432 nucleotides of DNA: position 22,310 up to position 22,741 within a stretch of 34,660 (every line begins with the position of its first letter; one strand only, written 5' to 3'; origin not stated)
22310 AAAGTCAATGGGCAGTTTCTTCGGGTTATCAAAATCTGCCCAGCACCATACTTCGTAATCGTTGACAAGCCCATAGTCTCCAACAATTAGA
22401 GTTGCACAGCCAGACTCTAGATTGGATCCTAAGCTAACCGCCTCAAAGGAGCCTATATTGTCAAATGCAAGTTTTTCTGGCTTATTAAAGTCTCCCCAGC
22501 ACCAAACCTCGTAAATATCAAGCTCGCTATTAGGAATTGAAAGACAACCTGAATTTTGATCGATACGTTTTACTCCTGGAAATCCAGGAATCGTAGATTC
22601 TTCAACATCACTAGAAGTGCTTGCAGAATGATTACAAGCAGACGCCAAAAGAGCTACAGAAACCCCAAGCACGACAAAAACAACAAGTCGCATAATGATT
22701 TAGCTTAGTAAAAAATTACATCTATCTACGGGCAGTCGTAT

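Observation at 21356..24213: Tandem pair of secreted nine-repeat Cys/Trp-rich proteins (SGC ... WCW-x-DF-x-NPKK) with no recognisable family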

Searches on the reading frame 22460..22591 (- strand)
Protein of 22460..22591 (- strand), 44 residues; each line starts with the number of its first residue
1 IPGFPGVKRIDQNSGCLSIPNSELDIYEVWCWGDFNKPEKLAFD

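Call 23: search_protein_representatives(alignment_id=A1)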
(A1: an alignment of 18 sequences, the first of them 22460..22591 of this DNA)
Query: 18 sequences, 45 profile positions. Proteins with E-value up to 0.001 (for the whole library): 17; up to 1e-10: 5; up to 1e-30: 2. The best 17 are listed.
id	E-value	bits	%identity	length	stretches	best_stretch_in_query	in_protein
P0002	3.4e-154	516.3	-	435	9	2-45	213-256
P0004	4.7e-31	122.1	-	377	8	14-44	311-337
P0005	1.6e-15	72.4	-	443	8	6-34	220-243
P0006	1.7e-13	65.9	-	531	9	16-44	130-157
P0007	5.2e-13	64.3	-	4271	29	21-36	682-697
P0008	2.2e-09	52.8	-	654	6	11-31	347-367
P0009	5.1e-08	48.4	-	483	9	5-45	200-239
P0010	7.0e-08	47.9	-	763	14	10-35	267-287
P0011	1.1e-05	40.8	-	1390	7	12-31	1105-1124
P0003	5.3e-05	38.7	-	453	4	25-38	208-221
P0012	6.1e-05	38.5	-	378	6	7-24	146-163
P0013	7.6e-05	38.2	-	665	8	29-45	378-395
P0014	1.2e-04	37.6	-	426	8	25-37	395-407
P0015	1.4e-04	37.4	-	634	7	25-35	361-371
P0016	3.9e-04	35.9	-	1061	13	24-36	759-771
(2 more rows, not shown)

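Call 30: find_encoding_contigs(protein=P0005, flank=10000)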
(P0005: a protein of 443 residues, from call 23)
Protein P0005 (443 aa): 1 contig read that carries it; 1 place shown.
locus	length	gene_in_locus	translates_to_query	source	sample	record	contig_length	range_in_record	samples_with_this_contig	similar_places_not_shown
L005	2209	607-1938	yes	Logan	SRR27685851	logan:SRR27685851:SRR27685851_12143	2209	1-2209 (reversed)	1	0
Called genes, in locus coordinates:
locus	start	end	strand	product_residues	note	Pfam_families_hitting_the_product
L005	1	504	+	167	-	?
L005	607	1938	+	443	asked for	PF25390:WD40_RLD, PF13540:RCC1_2 (faint)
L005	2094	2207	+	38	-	?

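Call 37: list_cluster_members(proteins=[P0004, P0005, P0006, P0009])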
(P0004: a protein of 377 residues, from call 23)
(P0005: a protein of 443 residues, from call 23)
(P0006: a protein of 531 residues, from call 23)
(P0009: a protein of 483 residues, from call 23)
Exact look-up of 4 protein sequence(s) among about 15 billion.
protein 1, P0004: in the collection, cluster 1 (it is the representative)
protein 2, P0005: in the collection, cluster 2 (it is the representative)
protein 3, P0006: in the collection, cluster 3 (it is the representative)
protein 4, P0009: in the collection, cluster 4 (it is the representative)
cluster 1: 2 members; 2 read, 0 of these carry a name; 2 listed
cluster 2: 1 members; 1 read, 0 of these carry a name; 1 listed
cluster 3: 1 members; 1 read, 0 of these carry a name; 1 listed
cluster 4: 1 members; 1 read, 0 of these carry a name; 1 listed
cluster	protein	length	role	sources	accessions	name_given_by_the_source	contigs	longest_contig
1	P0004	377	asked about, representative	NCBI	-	-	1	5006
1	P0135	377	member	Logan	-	-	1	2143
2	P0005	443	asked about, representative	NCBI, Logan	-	-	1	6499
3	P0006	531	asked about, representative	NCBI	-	-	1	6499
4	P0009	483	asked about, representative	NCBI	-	-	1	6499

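Call 38: find_encoding_contigs(protein=P0006, flank=10000)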
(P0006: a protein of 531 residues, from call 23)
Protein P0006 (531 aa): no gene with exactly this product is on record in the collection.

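Call 39: find_encoding_contigs(protein=P0004, flank=10000)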
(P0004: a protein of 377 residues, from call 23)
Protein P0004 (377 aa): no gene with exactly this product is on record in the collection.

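Call 68: search_solved_structures(query=P0006, max_evalue=1, show_alignments=2)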
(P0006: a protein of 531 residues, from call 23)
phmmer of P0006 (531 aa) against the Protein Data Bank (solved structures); distinct sequences matched with E-value up to 1: 0.

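Call 69: search_solved_structures(query=A1, max_evalue=10, show_alignments=2)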
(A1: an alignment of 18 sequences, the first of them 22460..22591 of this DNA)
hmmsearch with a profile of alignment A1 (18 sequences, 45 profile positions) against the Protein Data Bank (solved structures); distinct sequences matched with E-value up to 10: 2.
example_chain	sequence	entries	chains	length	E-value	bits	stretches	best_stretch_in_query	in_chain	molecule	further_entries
2j44_A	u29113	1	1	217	0.68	12.7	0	23-39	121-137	ALKALINE AMYLOPULLULANASE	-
1u8s_A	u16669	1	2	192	1.9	11.3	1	2-32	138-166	glycine cleavage system transcriptional repressor, putative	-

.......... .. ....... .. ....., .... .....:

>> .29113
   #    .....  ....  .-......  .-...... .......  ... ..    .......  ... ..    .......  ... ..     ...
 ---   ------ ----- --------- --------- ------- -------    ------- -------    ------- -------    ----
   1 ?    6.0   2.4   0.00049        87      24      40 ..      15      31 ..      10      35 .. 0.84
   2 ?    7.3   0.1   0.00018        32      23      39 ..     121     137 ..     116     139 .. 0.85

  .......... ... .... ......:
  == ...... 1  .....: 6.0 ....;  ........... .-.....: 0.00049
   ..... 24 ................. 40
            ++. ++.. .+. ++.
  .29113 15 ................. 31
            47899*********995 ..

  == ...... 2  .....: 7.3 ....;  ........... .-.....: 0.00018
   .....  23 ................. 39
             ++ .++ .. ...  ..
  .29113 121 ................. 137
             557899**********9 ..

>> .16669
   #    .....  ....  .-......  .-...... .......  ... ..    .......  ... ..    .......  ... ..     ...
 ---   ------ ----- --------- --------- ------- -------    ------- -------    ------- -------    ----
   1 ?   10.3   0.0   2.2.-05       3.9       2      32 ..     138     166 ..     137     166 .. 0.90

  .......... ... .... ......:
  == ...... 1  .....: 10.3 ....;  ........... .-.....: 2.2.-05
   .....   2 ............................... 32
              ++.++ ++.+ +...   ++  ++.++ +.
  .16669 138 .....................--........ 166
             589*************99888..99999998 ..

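Call 70: search_protein_families(library=pfam, proteins=[P0004, P0005, P0006, P0009], max_evalue=0.1)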
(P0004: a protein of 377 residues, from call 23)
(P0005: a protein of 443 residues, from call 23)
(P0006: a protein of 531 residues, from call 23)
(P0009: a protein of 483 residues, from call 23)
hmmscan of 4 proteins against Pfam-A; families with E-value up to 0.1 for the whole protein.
P0004 (377 aa): 0 families

P0005 (443 aa): 2 families
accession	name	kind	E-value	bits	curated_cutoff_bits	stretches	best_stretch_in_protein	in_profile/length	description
PF13540.12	RCC1_2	-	7.8e-12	45.1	22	1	140-164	6-30/30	Regulator of chromosome condensation (RCC1) repeat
PF25390.1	WD40_RLD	-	4e-11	43.3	150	2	231-342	44-168/363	RCC1-like domain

P0006 (531 aa): 1 family
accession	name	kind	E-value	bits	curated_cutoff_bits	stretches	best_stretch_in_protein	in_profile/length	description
PF13540.12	RCC1_2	-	2.9e-07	30.5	22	1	127-142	8-23/30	Regulator of chromosome condensation (RCC1) repeat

P0009 (483 aa): 1 family
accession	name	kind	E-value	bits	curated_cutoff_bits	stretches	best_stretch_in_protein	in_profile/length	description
PF13540.12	RCC1_2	-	4.3e-09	36.4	22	0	252-266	10-24/30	Regulator of chromosome condensation (RCC1) repeat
